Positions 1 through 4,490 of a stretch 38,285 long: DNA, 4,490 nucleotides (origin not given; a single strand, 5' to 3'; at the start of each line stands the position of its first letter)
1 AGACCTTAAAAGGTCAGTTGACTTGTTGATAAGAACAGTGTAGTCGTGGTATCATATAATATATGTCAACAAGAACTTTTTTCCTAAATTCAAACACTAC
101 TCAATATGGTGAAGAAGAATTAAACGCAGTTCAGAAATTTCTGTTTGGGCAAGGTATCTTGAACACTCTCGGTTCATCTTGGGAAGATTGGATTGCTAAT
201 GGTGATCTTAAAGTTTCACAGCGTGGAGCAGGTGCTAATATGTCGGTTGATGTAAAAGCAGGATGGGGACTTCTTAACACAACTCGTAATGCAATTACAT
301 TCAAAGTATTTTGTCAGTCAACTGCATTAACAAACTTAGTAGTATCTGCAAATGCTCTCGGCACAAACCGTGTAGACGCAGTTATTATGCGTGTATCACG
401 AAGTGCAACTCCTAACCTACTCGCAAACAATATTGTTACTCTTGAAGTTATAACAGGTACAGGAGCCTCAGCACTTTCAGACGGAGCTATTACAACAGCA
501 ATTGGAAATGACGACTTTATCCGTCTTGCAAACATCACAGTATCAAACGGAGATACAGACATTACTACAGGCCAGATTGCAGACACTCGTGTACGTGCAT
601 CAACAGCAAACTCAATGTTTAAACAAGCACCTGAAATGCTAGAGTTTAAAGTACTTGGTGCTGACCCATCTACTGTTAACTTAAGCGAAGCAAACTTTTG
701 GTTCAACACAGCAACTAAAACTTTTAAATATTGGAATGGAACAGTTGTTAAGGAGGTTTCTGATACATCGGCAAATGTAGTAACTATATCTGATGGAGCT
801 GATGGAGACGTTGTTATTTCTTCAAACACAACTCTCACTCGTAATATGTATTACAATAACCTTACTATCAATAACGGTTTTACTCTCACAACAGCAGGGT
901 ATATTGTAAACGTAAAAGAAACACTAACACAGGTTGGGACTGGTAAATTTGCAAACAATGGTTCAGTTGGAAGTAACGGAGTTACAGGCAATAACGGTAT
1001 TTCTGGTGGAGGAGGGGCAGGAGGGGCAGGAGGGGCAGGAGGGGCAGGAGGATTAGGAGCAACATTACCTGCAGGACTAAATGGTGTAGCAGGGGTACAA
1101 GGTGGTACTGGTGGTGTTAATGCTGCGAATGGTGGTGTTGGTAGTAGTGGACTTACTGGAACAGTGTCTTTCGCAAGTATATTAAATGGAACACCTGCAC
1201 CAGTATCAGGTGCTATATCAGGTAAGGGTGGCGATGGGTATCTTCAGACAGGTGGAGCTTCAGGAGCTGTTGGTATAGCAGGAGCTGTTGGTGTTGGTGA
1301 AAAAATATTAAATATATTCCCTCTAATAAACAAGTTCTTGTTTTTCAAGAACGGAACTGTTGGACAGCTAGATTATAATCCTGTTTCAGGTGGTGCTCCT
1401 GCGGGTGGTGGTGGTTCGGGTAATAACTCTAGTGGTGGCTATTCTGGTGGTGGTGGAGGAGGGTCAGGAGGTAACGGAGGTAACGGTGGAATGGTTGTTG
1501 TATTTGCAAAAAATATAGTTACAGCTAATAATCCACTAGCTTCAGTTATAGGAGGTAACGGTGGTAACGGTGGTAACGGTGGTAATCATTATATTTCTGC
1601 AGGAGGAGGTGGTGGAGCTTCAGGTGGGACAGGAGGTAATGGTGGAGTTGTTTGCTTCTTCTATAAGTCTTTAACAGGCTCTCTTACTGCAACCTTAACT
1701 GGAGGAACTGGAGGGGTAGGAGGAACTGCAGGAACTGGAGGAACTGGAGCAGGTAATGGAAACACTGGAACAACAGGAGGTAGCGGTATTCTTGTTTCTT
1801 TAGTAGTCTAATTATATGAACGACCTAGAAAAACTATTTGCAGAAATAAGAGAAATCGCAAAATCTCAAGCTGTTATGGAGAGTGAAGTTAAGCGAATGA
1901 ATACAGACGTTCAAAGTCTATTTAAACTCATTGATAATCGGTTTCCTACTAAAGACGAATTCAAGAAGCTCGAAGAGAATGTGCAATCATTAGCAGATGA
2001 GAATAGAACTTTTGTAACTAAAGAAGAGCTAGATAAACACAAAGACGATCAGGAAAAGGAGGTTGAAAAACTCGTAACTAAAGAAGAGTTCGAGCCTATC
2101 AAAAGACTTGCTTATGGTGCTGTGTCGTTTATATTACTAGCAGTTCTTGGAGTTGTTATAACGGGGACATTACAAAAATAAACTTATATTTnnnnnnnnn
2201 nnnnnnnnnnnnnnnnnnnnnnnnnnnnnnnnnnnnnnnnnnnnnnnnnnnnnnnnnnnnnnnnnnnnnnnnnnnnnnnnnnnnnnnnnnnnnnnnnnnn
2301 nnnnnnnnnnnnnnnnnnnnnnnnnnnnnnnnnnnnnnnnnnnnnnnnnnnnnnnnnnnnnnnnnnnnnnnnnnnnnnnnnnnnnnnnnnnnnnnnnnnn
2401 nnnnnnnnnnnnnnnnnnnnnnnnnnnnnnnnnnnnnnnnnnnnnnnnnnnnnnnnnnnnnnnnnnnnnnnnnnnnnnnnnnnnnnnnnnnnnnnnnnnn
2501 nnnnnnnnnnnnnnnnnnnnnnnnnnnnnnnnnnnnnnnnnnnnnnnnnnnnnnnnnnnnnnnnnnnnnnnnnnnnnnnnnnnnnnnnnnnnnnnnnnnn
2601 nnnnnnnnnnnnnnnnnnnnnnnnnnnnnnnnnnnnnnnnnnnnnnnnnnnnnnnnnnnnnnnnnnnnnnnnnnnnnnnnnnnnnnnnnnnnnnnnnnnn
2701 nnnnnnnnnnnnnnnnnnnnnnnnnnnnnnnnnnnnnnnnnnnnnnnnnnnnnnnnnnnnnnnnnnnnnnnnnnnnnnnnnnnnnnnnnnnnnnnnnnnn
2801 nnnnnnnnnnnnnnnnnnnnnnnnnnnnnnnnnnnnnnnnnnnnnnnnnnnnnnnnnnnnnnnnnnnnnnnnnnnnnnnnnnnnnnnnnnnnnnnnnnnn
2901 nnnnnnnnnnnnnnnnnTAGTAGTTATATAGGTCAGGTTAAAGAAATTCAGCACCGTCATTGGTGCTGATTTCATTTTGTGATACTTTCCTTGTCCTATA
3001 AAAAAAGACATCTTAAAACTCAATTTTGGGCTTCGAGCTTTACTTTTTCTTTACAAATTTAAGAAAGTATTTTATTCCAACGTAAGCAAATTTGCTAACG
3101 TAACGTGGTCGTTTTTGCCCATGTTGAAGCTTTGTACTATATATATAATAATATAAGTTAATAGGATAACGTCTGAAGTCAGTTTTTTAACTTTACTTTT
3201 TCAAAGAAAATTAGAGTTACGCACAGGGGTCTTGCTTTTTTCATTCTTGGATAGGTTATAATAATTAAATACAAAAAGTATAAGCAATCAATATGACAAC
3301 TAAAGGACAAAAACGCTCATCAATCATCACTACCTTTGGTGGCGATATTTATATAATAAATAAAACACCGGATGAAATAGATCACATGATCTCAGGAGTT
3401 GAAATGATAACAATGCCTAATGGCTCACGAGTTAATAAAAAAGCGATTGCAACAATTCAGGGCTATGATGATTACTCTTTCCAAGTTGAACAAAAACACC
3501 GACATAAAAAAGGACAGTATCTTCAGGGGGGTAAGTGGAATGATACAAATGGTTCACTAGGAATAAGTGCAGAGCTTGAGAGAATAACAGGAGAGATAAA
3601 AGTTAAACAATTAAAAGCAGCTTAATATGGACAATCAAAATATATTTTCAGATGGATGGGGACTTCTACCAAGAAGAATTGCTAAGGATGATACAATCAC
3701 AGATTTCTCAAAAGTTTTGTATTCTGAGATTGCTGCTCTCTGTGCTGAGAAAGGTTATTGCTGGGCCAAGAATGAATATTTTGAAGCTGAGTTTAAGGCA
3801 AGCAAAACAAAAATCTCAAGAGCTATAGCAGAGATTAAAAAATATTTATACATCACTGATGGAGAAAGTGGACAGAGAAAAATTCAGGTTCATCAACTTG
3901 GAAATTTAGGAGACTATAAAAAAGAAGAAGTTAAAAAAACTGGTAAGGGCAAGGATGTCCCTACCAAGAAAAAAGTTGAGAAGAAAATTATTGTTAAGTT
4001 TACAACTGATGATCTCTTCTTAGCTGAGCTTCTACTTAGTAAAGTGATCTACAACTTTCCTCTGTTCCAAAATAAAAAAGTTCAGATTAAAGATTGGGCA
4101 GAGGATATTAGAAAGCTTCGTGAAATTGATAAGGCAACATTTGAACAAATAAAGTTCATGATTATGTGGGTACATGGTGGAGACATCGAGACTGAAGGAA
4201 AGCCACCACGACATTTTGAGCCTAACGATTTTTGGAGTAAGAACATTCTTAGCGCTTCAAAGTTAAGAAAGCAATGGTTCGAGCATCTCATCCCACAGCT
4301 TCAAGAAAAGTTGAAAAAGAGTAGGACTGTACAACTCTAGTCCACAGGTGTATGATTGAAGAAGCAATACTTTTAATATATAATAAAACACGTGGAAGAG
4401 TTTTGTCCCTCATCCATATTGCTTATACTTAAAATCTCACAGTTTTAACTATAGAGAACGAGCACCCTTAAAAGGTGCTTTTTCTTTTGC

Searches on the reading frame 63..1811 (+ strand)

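Call 22: search_protein_families(library=phrogs, proteins=[window:63-1811:+], max_evalue=0.001)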
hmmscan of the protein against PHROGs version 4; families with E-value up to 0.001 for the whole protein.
window:63-1811:+ (582 aa): 1 family
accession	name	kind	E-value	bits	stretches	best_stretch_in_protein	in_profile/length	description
phrog_9534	-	head and packaging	4.3e-08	34.2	1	6-177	6-149/303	head protein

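Call 91: search_protein_families(library=pfam, proteins=[window:63-1811:+], max_evalue=0.01)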
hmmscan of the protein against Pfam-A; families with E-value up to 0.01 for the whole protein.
window:63-1811:+ (582 aa): 0 families

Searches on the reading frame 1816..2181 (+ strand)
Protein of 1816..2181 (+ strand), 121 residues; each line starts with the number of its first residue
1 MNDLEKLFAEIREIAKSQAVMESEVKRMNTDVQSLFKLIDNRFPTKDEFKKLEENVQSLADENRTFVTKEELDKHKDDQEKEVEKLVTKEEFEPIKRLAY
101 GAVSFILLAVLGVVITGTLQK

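Call 91: search_protein_families(library=pfam, proteins=[window:1816-2181:+], max_evalue=0.01)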
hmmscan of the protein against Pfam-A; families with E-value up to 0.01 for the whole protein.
window:1816-2181:+ (121 aa): 1 family
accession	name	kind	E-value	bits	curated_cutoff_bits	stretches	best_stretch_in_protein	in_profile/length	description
PF23338.1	PTHB1_hp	-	0.0042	17.9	27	1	32-86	4-57/104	PTHB1 hairpin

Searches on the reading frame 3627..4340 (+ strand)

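Call 91: search_protein_families(library=pfam, proteins=[window:3627-4340:+], max_evalue=0.01)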
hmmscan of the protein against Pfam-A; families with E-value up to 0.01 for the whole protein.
window:3627-4340:+ (237 aa): 1 family
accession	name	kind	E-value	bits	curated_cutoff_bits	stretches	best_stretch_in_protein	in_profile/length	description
PF13730.12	HTH_36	-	2.6e-05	24.4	25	1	28-75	7-54/55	Helix-turn-helix domain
